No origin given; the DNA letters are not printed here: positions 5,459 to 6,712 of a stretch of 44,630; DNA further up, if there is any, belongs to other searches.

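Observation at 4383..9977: Repeat-bracketed cassette: adenylating enzyme + carrier protein + formyltransferase + methyltransferase + GlpD-like flavoenzyme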

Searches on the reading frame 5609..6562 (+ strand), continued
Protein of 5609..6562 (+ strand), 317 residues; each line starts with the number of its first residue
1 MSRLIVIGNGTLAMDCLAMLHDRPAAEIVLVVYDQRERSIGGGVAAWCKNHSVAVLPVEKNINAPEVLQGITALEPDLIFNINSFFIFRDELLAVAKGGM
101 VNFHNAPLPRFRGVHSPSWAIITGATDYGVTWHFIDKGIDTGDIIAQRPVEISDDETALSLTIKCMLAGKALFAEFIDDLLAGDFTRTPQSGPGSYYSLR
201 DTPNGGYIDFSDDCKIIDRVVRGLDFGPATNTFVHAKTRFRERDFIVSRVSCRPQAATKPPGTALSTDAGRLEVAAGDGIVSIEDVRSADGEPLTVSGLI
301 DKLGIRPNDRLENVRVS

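Call 34: search_protein_families(library=pfam, proteins=[L011:6735-7625:+, L020:10650-10898:+, L053:2318-7051:+, L053:7088-9436:+, L061:4195-4929:+, L020:3826-4926:+, L061:11337-12401:+, L033:16136-17284:+, L007:9129-9974:+, L004:7000-8157:+], max_evalue=0.001)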
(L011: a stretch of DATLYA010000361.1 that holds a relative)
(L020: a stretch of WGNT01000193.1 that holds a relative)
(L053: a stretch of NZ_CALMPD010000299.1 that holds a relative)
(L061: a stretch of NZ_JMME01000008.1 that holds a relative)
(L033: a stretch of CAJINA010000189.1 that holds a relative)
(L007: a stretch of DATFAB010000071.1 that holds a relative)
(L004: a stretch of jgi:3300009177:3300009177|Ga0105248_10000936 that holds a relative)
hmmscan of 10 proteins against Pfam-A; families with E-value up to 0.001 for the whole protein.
L011:6735-7625:+ (296 aa): 1 family
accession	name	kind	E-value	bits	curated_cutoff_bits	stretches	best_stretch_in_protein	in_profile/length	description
PF02522.19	Antibiotic_NAT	-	3.8e-44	151.4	25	1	61-282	1-228/232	Aminoglycoside 3-N-acetyltransferase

L020:10650-10898:+ (82 aa): 1 family
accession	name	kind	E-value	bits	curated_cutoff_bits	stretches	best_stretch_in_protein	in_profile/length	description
PF00550.31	PP-binding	-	1e-05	26.1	20.8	1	6-71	7-64/67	Phosphopantetheine attachment site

L053:2318-7051:+ (1577 aa): 9 families
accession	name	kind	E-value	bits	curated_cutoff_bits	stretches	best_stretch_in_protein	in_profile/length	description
PF00501.34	AMP-binding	-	1.5e-80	271.3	29.9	1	590-945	1-384/384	AMP-binding enzyme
PF07993.18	NAD_binding_4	-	4.5e-62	210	20.1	1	1211-1449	1-258/258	Male sterility protein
PF00551.24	Formyl_trans_N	-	1e-17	64.9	26.1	1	56-156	66-166/181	Formyl transferase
PF00550.31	PP-binding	-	1.8e-12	47.8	20.8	1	1107-1166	2-63/67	Phosphopantetheine attachment site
PF13193.12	AMP-binding_C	-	5e-12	47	24.5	1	1007-1077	4-76/76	AMP-binding enzyme C-terminal domain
PF01370.27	Epimerase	-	6.8e-10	39.2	20.9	1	1209-1409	1-177/240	NAD dependent epimerase/dehydratase family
PF01073.25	3Beta_HSD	-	1.3e-06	28.1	22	1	1211-1388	2-162/280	3-beta hydroxysteroid dehydrogenase/isomerase family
PF02911.23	Formyl_trans_C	-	1.5e-05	25.6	21.1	1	201-300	6-99/100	Formyl transferase, C-terminal domain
PF02719.21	Polysacc_synt_2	-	3.6e-05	23.5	20.2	1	1209-1343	1-131/293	Polysaccharide biosynthesis protein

L053:7088-9436:+ (782 aa): 7 families
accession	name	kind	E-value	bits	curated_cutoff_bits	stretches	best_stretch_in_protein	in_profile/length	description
PF02518.31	HATPase_c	-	3.3e-27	95.6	26.4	1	378-490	2-108/111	Histidine kinase-, DNA gyrase B-, and HSP90-like ATPase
PF00072.30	Response_reg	-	1.3e-24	86.9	30.2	1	521-628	2-110/111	Response regulator receiver domain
PF08448.16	PAS_4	-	3.7e-22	79.1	23.1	2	140-245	5-109/110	PAS fold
PF00512.31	HisKA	-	3.6e-16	59.4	26.9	1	264-327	1-64/66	His Kinase A (phospho-acceptor) domain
PF01627.28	Hpt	-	6.7e-10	39.5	24.6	1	695-762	6-73/84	Hpt domain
PF00989.32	PAS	-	3.1e-05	24.4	22.6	0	149-240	20-112/113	PAS fold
PF13426.13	PAS_9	-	5.8e-05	23.7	27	1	153-243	14-103/103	PAS domain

L061:4195-4929:+ (244 aa): 4 families
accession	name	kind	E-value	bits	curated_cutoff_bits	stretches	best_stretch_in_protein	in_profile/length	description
PF13561.12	adh_short_C2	-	5.4e-53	180.4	27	1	13-241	1-235/236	Enoyl-(Acyl carrier protein) reductase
PF00106.31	adh_short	-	1.3e-46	159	26.6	1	7-194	1-191/195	short chain dehydrogenase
PF08659.16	KR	-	7.4e-12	46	22.6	1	9-166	3-163/180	KR domain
PF01370.27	Epimerase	-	1.4e-05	25.1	20.9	1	9-169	1-159/240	NAD dependent epimerase/dehydratase family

L020:3826-4926:+ (366 aa): 2 families
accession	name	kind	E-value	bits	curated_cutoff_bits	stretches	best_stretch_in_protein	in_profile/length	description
PF03102.20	NeuB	-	7.7e-67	225.7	22.1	1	42-286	1-241/241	NeuB family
PF08666.17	SAF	-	1.7e-09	38.5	21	1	301-359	2-62/63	SAF domain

L061:11337-12401:+ (354 aa): 2 families
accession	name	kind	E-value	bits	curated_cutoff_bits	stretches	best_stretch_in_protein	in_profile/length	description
PF08541.16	ACP_syn_III_C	-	2.5e-19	69.6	26.6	1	253-342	1-89/90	3-Oxoacyl-[acyl-carrier-protein (ACP)] synthase III C terminal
PF08545.16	ACP_syn_III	-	1.6e-14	53.9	24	1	116-191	2-79/80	3-Oxoacyl-[acyl-carrier-protein (ACP)] synthase III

L033:16136-17284:+ (382 aa): 1 family
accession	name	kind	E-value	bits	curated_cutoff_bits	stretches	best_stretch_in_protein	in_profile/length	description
PF01041.23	DegT_DnrJ_EryC1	-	6.6e-84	282.6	19.8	1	31-381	6-346/360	DegT/DnrJ/EryC1/StrS aminotransferase family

L007:9129-9974:+ (281 aa): 2 families
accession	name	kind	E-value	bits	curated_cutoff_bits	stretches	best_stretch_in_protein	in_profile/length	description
PF00132.30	Hexapep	-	7.9e-14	51.1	27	3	127-160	2-35/36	Bacterial transferase hexapeptide (six repeats)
PF25084.1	LbH_EIF2B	-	0.00012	22.5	54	1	116-191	17-89/105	EIF2B subunit epsilon LbH domain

L004:7000-8157:+ (385 aa): 0 families

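Call 74: search_protein_families(library=ncbifam, proteins=[L004:5671-6828:+, L008:10983-12482:-, L004:7000-8157:+], max_evalue=5)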
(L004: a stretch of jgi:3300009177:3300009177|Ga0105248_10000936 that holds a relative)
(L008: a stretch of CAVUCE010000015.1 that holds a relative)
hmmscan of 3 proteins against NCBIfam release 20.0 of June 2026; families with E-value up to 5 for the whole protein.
L004:5671-6828:+ (385 aa): 1 family
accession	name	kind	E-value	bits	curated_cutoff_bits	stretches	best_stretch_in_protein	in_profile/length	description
TIGR04091.1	LTA_dltB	equivalog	1.3e-48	166.2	375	1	77-379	80-374/380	D-alanyl-lipoteichoic acid biosynthesis protein DltB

L008:10983-12482:- (499 aa): 2 families
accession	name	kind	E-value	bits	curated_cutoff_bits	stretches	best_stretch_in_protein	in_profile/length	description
TIGR04091.1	LTA_dltB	equivalog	5.4e-59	200.3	375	1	26-405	6-376/380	D-alanyl-lipoteichoic acid biosynthesis protein DltB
NF047776.1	LIC11485_Nterm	subfamily_domain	0.11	12.4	80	0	186-209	58-81/105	LIC_11485 family protein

L004:7000-8157:+ (385 aa): 1 family
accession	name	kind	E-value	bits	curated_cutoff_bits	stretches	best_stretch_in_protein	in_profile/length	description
NF009729.0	PRK13254.1-3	equivalog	0.18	11.4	171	1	5-70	4-69/155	cytochrome c maturation protein CcmE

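Call 79: search_solved_structures(query=L053:2318-7051:+, max_evalue=1e-30, show_alignments=0)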
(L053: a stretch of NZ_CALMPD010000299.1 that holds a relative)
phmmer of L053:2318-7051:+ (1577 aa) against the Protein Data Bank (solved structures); distinct sequences matched with E-value up to 1e-30: 81 (the best 60 are shown).
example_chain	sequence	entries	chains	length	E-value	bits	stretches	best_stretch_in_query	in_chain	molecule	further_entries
9meh_A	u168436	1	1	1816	4.2e-226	756.7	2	575-1172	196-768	Linear gramicidin synthase subunit A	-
9be3_A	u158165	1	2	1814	4.2e-226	756.7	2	575-1172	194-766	Linear gramicidin synthase subunit A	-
6mfz_A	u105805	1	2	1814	4.4e-226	756.6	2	575-1171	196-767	Linear gramicidin synthase subunit A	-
9be4_A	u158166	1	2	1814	1.7e-225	754.7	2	575-1172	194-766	Linear gramicidin synthase subunit A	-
6mfy_A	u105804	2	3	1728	4.3e-211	706.9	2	575-1171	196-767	Linear gramicidin synthase subunit A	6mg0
8xjz_C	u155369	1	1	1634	3.7e-146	491.7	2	583-1182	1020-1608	Peptide synthetase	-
1amu_A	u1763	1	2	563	5.5e-128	431.5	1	578-1117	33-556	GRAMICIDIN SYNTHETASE 1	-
9bfd_A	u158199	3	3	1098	1.1e-127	430.5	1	579-1174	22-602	Tyrocidine synthase 1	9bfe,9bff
5es5_A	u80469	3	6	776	1.4e-127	430.1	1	575-1173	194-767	Linear gramicidin synthetase subunit A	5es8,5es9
6mfw_A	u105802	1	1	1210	8.7e-127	427.5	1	575-1171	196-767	Linear gramicidin synthase subunit A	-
2vsq_A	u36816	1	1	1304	2.9e-126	425.8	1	549-1173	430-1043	SURFACTIN SYNTHETASE SUBUNIT 3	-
6mfx_A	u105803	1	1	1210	6.3e-126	424.7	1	574-1171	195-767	Linear gramicidin synthase subunit A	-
5u89_A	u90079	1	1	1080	9.6e-124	417.4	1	563-1168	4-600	Amino acid adenylation domain protein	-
9bfd_B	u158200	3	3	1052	6.5e-120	404.7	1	557-1167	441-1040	Tyrocidine synthase 2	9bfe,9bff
8jbr_A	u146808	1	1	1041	2e-119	403.1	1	556-1166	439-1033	McyA protein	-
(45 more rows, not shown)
